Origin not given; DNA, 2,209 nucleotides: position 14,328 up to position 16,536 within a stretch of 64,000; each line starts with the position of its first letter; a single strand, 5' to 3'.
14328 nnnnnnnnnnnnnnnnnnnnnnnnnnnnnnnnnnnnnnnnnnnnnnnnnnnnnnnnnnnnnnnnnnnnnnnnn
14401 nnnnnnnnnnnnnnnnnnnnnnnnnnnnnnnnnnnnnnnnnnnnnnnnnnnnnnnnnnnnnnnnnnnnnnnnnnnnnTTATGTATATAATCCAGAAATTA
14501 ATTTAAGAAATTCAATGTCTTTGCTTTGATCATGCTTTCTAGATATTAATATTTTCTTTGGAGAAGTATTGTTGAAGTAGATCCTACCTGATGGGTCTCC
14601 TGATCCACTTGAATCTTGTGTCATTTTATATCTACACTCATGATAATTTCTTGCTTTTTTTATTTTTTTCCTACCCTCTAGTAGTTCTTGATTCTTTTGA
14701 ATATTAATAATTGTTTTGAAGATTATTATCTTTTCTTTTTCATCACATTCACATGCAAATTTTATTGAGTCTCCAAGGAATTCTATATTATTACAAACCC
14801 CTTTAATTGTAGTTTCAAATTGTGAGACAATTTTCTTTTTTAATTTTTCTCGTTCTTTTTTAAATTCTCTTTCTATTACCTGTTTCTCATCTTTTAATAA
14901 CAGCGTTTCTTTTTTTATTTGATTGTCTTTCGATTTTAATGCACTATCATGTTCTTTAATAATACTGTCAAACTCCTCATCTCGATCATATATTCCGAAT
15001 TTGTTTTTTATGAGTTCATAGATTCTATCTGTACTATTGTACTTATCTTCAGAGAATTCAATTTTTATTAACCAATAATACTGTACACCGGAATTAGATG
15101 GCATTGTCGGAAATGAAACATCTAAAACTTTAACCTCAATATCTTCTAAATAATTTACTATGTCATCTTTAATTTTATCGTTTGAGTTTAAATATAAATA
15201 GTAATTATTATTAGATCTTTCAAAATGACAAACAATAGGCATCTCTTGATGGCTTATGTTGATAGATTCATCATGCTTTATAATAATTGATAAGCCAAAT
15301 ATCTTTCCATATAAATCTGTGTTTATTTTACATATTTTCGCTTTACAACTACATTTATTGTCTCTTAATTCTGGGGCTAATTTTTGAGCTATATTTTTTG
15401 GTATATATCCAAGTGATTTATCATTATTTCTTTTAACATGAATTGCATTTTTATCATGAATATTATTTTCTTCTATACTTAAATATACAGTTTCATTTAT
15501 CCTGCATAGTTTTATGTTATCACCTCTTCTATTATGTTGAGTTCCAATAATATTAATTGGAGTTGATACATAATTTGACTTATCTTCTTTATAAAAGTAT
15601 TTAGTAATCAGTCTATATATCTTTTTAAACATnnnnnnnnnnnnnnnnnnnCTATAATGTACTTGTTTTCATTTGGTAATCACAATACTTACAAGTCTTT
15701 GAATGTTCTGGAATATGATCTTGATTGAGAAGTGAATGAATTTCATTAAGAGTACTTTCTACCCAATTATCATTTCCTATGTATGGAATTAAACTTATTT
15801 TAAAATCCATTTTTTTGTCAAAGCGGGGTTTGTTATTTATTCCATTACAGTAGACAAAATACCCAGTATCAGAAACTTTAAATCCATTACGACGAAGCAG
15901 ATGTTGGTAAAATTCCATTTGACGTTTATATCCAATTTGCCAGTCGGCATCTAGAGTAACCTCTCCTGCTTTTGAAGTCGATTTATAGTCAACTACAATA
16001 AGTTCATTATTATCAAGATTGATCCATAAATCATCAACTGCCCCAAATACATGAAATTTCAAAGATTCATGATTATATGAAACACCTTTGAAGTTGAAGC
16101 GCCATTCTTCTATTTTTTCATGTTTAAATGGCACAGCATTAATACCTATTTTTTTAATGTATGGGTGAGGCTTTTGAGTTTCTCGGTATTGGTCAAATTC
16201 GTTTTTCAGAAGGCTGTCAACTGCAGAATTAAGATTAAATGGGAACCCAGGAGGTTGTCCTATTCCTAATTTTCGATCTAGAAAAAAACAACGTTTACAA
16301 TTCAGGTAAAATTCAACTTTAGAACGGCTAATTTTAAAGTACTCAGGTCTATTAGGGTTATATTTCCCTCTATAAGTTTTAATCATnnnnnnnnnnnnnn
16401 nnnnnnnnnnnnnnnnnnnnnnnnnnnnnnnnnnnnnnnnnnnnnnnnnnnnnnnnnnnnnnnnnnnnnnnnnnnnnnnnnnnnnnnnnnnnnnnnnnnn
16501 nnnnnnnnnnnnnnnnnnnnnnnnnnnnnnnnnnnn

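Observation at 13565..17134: Four-gene minus-strand operon: TM/bPH-like protein, Cas4-like nuclease, HIRAN coiled-coil protein and a 273-aa unknown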

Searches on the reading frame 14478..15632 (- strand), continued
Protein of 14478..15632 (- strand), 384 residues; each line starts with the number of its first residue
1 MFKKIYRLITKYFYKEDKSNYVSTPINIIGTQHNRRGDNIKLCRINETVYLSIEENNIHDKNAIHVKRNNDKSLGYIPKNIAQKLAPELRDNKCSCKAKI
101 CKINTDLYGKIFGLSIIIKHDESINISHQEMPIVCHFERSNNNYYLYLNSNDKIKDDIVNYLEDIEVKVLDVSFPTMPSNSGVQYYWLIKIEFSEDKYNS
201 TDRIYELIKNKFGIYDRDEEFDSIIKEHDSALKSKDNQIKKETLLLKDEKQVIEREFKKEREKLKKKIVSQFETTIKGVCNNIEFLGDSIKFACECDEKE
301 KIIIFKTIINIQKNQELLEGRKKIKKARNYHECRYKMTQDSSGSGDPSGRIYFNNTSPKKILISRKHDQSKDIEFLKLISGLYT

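Call 55: search_protein_families(library=ncbifam, alignment_id=A5, max_evalue=10)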
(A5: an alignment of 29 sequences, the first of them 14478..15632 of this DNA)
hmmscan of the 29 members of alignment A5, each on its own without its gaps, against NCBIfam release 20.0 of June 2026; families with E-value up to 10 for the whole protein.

A. member 1, window:14478-15632:- (384 aa): 0 families

B. families by the number of members that match (of 29 scanned): 64 families (the first 25 are shown)
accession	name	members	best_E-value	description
TIGR04523.1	Mplasa_alph_rch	4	0.0011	helix-rich protein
TIGR02683.1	upstrm_HI1419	4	0.0069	type II toxin-antitoxin system RelE/ParE family toxin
TIGR00293.1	TIGR00293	4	0.02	prefoldin subunit alpha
NF043058.1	T4SS_LegC2C7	3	3.3e-05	LegC2/C7 family Dot/Icm T4SS effector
NF045487.1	ASRP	3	0.0046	archaea-specific SMC-related protein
NF047408.1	SA0632_fam_LP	3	0.047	SA0632 family lipoprotein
TIGR02169.1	SMC_prok_A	2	0.013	chromosome segregation protein SMC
TIGR01069.2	mutS2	2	0.025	endonuclease MutS2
NF010745.0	PRK14147.1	2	0.038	nucleotide exchange factor GrpE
NF052320.1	Cbp1_fam_LP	1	0.0017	Cbp1 family collagen-binding glycoprotein adhesin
NF038350.1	taxis_HmpF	1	0.0026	pilus motility taxis protein HmpF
TIGR00634.1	recN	1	0.0063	DNA repair protein RecN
NF010751.0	PRK14154.1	1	0.0092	nucleotide exchange factor GrpE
NF045622.1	Npun_F5560_fam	1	0.01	Npun_F5560 family protein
TIGR04320.1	Surf_Exclu_PgrA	1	0.013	SEC10/PgrA surface exclusion domain-containing protein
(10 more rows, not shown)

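Call 57: find_encoding_contigs(protein=P0154, flank=8000, max_places=3)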
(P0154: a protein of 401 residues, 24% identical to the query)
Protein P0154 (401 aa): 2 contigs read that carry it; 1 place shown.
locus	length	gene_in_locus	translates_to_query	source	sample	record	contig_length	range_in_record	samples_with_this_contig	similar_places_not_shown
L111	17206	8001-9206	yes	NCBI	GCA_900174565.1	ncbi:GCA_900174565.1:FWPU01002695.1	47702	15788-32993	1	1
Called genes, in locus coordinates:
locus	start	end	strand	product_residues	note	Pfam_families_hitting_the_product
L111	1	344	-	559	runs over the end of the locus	PF00501:AMP-binding, PF13193:AMP-binding_C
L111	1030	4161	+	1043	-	PF07635:PSCyt1, PF07583:PSCyt2, PF07587:PSD1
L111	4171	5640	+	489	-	PF07394:DUF1501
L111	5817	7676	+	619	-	PF00089:Trypsin, PF13365:Trypsin_2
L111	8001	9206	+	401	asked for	PF08797:HIRAN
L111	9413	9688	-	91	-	-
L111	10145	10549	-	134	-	PF22636:FlK, PF03061:4HBT (weak)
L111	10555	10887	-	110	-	PF02627:CMD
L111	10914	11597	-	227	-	PF01557:FAA_hydrolase (weak)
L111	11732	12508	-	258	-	PF00440:TetR_N, PF21993:TetR_C_13_2, PF16925:TetR_C_13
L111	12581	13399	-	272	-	PF01904:DUF72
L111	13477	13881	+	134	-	PF00190:Cupin_1 (weak), PF07883:Cupin_2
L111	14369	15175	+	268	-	PF16697:Yop-YscD_cpl, PF00498:FHA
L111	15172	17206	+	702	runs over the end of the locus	PF07221:GlcNAc_2-epim (faint), PF03190:Thioredox_DsbH, PF13899:Thioredoxin_7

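Call 58: search_dna_similar(query=window:14478-15632:-, collection=plasmids, mode=protein, max_evalue=0.001, max_rows=25)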
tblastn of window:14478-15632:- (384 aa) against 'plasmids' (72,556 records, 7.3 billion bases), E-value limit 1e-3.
No match.

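Call 59: search_dna_similar(query=window:14478-15632:-, collection=phages, mode=protein, max_evalue=0.001, max_rows=25)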
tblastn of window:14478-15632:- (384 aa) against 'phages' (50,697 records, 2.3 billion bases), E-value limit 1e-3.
Records with a match: 2; places in all: 2; records where one place covers at least 80% of the query: 0.
Best place of each record, by identity: <60% 2.
By first word of the organism name: Bacillus 2.
By host as written in the record: Bacillus megaterium str. ATCC 43725 2.
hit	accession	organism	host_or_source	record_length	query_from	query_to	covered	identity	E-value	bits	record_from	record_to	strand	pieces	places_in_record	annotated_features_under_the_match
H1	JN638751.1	Bacillus phage G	Bacillus megaterium str. ATCC 43725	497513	26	103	20%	41.0%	2e-6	56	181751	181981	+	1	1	253: gp253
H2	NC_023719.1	Bacillus phage G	Bacillus megaterium str. ATCC 43725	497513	26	103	20%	41.0%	2e-6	56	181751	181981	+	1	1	253: gp253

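Call 87: search_solved_structures(query=A5, max_evalue=1e-8, show_alignments=2)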
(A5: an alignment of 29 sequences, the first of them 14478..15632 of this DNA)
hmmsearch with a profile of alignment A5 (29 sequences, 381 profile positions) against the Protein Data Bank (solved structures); distinct sequences matched with E-value up to 1e-8: 6.
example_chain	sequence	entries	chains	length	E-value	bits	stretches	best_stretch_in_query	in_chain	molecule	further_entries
4xzf_A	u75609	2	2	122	5.3e-13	51.6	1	53-107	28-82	Helicase-like transcription factor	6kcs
2mzn_A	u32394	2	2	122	5.3e-13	51.6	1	53-107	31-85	Helicase-like transcription factor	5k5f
5bnh_A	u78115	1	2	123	5.3e-13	51.6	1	53-107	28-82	Helicase-like transcription factor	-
4s0n_A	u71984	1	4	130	6.1e-13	51.4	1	53-107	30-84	Helicase-like transcription factor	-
4xzg_A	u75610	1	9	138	7e-13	51.2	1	53-107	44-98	Helicase-like transcription factor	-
3k2y_A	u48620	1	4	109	7.3e-11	44.6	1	34-111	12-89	uncharacterized protein lp_0118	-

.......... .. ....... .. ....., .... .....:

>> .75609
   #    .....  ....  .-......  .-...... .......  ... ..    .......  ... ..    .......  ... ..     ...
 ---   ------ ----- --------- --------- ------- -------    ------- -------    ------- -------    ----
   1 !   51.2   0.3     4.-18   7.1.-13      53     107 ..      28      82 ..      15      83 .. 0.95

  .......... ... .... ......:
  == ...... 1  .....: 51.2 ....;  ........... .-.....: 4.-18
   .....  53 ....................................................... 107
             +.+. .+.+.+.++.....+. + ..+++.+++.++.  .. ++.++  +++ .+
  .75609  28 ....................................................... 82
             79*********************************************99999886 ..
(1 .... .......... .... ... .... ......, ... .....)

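Call 99: find_related_loci(query=A8, collection=viral_contigs, flank=8000)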
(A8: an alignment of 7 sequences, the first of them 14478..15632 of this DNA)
Query A8 (384 aa) in viral_contigs; peptide patterns used: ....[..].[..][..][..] (x = any residue, [..] = any of these).
12 stretches matched a pattern, but none encodes a relative of the query by tblastn (E <= 1e-3).

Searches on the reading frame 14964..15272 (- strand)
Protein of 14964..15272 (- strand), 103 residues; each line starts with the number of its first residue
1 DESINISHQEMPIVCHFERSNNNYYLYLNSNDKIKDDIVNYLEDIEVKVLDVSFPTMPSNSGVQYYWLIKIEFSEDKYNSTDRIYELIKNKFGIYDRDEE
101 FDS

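Call 45: search_protein_families(library=pfam, proteins=[window:14964-15272:-], max_evalue=10)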
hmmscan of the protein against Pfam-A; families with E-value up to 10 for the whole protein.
seq(103 aa): 1 family
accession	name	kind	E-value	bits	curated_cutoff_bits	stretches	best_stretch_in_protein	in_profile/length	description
PF25770.1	CC_CEP63-bind_CEP152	-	0.3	11.5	23.9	1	27-44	8-25/51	CEP152, CEP63 binding coiled coil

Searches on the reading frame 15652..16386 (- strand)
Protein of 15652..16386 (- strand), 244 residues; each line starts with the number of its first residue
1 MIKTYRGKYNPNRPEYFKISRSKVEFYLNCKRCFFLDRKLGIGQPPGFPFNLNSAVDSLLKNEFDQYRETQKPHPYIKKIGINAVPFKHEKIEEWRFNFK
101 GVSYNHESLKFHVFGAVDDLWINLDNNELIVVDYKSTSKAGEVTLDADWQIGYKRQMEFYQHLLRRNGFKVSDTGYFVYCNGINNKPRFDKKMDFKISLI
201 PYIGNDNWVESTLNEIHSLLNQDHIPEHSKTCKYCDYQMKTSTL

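Call 3: search_protein_families(library=pfam, proteins=[window:15652-16386:-], max_evalue=1)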
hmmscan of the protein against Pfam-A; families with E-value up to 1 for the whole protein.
window:15652-16386:- (244 aa): 3 families
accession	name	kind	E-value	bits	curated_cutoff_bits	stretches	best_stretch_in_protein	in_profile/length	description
PF12705.13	PDDEXK_1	-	1.2e-14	55.4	22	1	19-238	2-243/247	PD-(D/E)XK nuclease superfamily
PF01930.23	Cas_Cas4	-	2.2e-05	25.1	22.7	1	121-238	58-155/160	Domain of unknown function DUF83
PF12684.13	DUF3799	-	0.0004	20.7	26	1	127-236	119-231/233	PDDEXK-like domain of unknown function (DUF3799)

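Call 4: search_protein_families(library=padloc, proteins=[window:15652-16386:-], max_evalue=1)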
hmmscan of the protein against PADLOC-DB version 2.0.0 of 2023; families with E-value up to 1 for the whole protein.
window:15652-16386:- (244 aa): 9 families
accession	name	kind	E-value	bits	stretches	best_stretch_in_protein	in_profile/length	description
PDLC01447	Cas4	-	1.7e-11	42.9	1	18-238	4-154/161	"CAS-I,CAS-II,CAS-III,CAS-IV,CAS-V,CAS-VI; acquisition_associated"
PDLC01250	Cas4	-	3.4e-11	41.7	1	22-238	4-164/168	"CAS-I,CAS-II,CAS-III,CAS-IV,CAS-V,CAS-VI; acquisition_associated"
PDLC00943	Cas4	-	3.1e-09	35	1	117-238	71-175/180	CRISPR-associated protein Cas4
PDLC00944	Cas4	-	7.9e-07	27.4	1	110-238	61-173/177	Cas4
PDLC01771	Cas4b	-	7.7e-06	24.2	1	131-238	59-155/162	-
PDLC01611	Cas4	-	1.9e-05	23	1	122-238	58-153/158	"CAS-I,CAS-II,CAS-III,CAS-IV,CAS-V,CAS-VI; acquisition_associated"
PDLC02085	Cas4a2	-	0.0012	17.2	1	152-238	84-158/166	-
PDLC00345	PtuB1|PtuB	-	0.0054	14.3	1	205-241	27-63/223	Unknown function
PDLC00059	DruK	-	0.026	11.7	1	112-167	125-173/326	PD-(D/E)XK nuclease superfamily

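Call 5: search_protein_families(library=ncbifam, proteins=[window:15652-16386:-], max_evalue=1)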
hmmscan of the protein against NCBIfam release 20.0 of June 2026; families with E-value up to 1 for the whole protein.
window:15652-16386:- (244 aa): 3 families
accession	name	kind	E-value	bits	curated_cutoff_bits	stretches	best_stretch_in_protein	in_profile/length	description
TIGR00372.1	cas4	equivalog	1.2e-08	35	65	1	117-238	71-175/180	CRISPR-associated protein Cas4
TIGR02784.1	addA_alphas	equivalog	0.00019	19.9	860.75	1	106-166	1060-1116/1138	double-strand break repair helicase AddA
NF010485.0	PRK13909.1-2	equivalog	0.029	12.6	650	1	119-180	849-899/909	RecB-like helicase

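Call 26: search_solved_structures(query=window:15652-16386:-, max_evalue=1)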
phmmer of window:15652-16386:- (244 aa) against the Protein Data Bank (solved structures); distinct sequences matched with E-value up to 1: 0.

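Call 47: search_protein_families(library=phrogs, proteins=[window:15652-16386:-], max_evalue=0.1)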
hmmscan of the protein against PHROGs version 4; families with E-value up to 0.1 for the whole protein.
window:15652-16386:- (244 aa): 7 families
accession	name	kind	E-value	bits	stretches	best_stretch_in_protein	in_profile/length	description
phrog_31195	-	unknown function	2.9e-13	50.9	1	18-237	5-220/232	-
phrog_1706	-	DNA, RNA and nucleotide metabolism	8.9e-08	32.9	1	104-238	113-239/293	CRISPR/Cas system associated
phrog_412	-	DNA, RNA and nucleotide metabolism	0.003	17.9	1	125-170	293-339/440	exonuclease VIII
phrog_1227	-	DNA, RNA and nucleotide metabolism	0.0069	16.7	1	130-242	143-258/268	exonuclease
phrog_298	-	DNA, RNA and nucleotide metabolism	0.041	14.2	1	119-177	171-225/293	exonuclease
phrog_1674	-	DNA, RNA and nucleotide metabolism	0.049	13.8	1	125-240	141-261/276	exonuclease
phrog_1218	-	DNA, RNA and nucleotide metabolism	0.052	13.8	1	108-181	136-208/364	exonuclease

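Call 60: search_dna_similar(query=window:15652-16386:-, collection=phages, mode=protein, max_evalue=0.001, max_rows=20)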
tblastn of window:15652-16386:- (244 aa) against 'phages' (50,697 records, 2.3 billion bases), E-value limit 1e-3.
No match.

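Call 61: search_dna_similar(query=window:15652-16386:-, collection=plasmids, mode=protein, max_evalue=0.001, max_rows=20)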
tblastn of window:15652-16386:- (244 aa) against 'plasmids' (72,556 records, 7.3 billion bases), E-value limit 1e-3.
Records with a match: 1; places in all: 1; records where one place covers at least 80% of the query: 1.
Best place of each record, by identity: <60% 1.
By first word of the organism name: Flagellatimonas 1.
By predicted mobility (MOB-suite, as given by PLSDB): non-mobilizable 1.
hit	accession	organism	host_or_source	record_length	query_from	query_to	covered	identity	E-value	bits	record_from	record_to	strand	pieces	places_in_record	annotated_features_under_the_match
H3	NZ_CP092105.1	Flagellatimonas centrodinii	Dinoflagellate,cell culture,algal ...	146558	20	244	92%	42.7%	2e-59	209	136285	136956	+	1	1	PD-(D/E)XK nuclease family protein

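Call 62: find_related_loci(query=window:15652-16386:-, collection=viral_contigs, flank=6000)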
Query window:15652-16386:- (244 aa) in viral_contigs; peptide patterns used: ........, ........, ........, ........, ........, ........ (x = any residue, [..] = any of these).
2 stretches matched a pattern, but none encodes a relative of the query by tblastn (E <= 1e-3).

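Call 63: get_annotated_region(hit=H3, flank=7000)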
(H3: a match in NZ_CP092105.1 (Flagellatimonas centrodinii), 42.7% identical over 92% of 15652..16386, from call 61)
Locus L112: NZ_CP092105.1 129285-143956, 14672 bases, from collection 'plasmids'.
description: Flagellatimonas centrodinii strain R2A-3 plasmid unnamed, complete sequence
organism: Flagellatimonas centrodinii (NCBI taxid 2806210)
taxonomy: Bacteria; Pseudomonadota; Gammaproteobacteria; Nevskiales; Nevskiaceae; Flagellatimonas; Flagellatimonas centrodinii
host: -; source: Dinoflagellate,cell culture,algal culture; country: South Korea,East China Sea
typing (MOB-suite, as given by PLSDB): non-mobilizable
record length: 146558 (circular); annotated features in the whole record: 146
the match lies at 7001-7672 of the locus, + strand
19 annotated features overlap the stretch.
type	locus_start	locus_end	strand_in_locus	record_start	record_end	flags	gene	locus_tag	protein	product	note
CDS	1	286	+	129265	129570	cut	-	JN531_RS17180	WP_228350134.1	hypothetical protein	-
CDS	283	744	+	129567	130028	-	-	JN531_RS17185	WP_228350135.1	GNAT family N-acetyltransferase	-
CDS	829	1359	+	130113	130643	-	-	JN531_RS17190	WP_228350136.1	hypothetical protein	-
CDS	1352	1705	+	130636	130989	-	-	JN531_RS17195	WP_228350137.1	hypothetical protein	-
CDS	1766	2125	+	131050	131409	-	-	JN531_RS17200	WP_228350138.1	hypothetical protein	-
CDS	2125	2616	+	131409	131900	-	-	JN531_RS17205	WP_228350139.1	hypothetical protein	-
CDS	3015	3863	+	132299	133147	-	-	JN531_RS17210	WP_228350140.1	nucleotide kinase domain-containing protein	-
CDS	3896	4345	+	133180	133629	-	-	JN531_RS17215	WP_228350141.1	hypothetical protein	-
CDS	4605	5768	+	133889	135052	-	-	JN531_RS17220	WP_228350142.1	hypothetical protein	-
CDS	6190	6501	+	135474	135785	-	-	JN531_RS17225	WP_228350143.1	hypothetical protein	-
CDS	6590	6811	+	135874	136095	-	-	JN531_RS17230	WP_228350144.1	hypothetical protein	-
CDS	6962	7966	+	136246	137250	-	-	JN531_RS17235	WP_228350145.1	PD-(D/E)XK nuclease family protein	-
CDS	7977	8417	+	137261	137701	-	-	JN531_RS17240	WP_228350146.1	hypothetical protein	-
CDS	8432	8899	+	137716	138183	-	-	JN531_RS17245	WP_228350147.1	hypothetical protein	-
CDS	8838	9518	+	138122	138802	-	-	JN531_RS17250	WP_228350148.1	hypothetical protein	-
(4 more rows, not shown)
